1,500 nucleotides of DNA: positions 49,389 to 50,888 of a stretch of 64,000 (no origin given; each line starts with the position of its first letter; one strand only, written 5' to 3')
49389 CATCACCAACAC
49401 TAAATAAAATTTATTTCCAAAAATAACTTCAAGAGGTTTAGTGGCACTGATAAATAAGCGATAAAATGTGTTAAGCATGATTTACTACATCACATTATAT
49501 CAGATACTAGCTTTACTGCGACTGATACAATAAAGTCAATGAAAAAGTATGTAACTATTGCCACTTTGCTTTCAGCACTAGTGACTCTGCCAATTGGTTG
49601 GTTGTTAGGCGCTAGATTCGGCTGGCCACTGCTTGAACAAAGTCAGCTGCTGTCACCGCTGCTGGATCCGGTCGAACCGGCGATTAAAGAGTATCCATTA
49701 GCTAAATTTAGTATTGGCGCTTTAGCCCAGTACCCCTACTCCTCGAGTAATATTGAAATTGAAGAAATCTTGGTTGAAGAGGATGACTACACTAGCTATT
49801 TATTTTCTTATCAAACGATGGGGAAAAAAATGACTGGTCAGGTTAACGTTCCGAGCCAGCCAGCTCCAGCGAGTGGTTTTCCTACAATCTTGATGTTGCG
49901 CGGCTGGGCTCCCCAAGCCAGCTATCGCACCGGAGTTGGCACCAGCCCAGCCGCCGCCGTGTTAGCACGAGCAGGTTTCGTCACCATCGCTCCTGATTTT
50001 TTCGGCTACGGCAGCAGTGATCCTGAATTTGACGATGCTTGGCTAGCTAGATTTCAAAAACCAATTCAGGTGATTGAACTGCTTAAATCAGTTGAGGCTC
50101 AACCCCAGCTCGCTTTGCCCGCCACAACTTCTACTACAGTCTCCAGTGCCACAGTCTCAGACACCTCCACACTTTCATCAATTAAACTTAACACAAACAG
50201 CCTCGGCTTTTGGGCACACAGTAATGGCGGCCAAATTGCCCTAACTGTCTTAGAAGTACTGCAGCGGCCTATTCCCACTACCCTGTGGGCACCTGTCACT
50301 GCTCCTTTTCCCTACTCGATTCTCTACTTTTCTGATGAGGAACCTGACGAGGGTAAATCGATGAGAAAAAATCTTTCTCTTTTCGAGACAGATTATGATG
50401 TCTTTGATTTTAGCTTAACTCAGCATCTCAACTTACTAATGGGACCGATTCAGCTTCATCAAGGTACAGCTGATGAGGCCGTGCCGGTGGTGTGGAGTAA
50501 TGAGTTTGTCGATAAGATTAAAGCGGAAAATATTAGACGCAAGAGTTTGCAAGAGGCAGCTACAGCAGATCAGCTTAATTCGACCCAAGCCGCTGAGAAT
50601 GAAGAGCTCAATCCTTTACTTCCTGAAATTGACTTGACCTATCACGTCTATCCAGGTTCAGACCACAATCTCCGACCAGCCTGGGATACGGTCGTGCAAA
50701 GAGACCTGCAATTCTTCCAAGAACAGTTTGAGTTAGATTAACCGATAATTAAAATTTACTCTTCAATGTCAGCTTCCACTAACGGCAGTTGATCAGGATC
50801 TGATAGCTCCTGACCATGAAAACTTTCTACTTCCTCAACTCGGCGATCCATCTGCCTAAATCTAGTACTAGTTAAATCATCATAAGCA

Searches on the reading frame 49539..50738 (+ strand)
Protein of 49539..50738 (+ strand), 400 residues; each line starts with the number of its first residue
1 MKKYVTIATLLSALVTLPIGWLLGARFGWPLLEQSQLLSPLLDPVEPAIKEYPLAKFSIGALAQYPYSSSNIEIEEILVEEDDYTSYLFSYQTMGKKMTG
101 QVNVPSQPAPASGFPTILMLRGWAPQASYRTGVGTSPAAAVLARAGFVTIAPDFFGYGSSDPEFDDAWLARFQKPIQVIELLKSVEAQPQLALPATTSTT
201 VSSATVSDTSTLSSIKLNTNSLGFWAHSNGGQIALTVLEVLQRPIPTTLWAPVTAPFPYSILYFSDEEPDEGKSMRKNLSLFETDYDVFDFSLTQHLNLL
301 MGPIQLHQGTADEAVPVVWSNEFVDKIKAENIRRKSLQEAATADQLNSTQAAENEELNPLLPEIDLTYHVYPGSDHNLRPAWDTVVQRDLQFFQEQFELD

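Call 27: find_encoding_contigs(protein=window:49539-50738:+, flank=10000, max_places=6)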
Protein window:49539-50738:+ (400 aa): 5 contigs read that carry it; 4 places shown.
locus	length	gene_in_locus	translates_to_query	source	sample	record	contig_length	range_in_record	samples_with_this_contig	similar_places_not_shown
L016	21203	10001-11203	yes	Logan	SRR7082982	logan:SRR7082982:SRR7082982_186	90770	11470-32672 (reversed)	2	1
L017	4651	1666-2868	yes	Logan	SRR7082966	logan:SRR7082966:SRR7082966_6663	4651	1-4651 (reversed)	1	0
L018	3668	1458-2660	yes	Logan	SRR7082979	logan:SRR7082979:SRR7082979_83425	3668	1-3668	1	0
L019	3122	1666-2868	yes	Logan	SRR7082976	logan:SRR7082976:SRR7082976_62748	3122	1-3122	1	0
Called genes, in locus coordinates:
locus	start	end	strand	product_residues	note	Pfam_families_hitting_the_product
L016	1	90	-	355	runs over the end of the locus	PF00188:CAP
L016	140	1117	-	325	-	-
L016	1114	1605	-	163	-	PF10502:Peptidase_S26 (weak)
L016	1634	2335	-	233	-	-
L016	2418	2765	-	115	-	PF07659:DUF1599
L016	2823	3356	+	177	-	PF08123:DOT1 (faint), PF13489:Methyltransf_23 (weak), PF13847:Methyltransf_31, PF13649:Methyltransf_25, PF08241:Methyltransf_11 (weak), PF08242:Methyltransf_12 (weak)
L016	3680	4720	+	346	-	PF08241:Methyltransf_11, PF13649:Methyltransf_25 (weak), PF13489:Methyltransf_23 (weak), PF13847:Methyltransf_31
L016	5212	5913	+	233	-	-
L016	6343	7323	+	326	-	-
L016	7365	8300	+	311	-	-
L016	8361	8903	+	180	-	-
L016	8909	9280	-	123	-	-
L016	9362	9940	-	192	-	PF04203:Sortase (weak)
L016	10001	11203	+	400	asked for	-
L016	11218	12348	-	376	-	PF02646:RmuC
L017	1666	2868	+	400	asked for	-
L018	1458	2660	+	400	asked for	-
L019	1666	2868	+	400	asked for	-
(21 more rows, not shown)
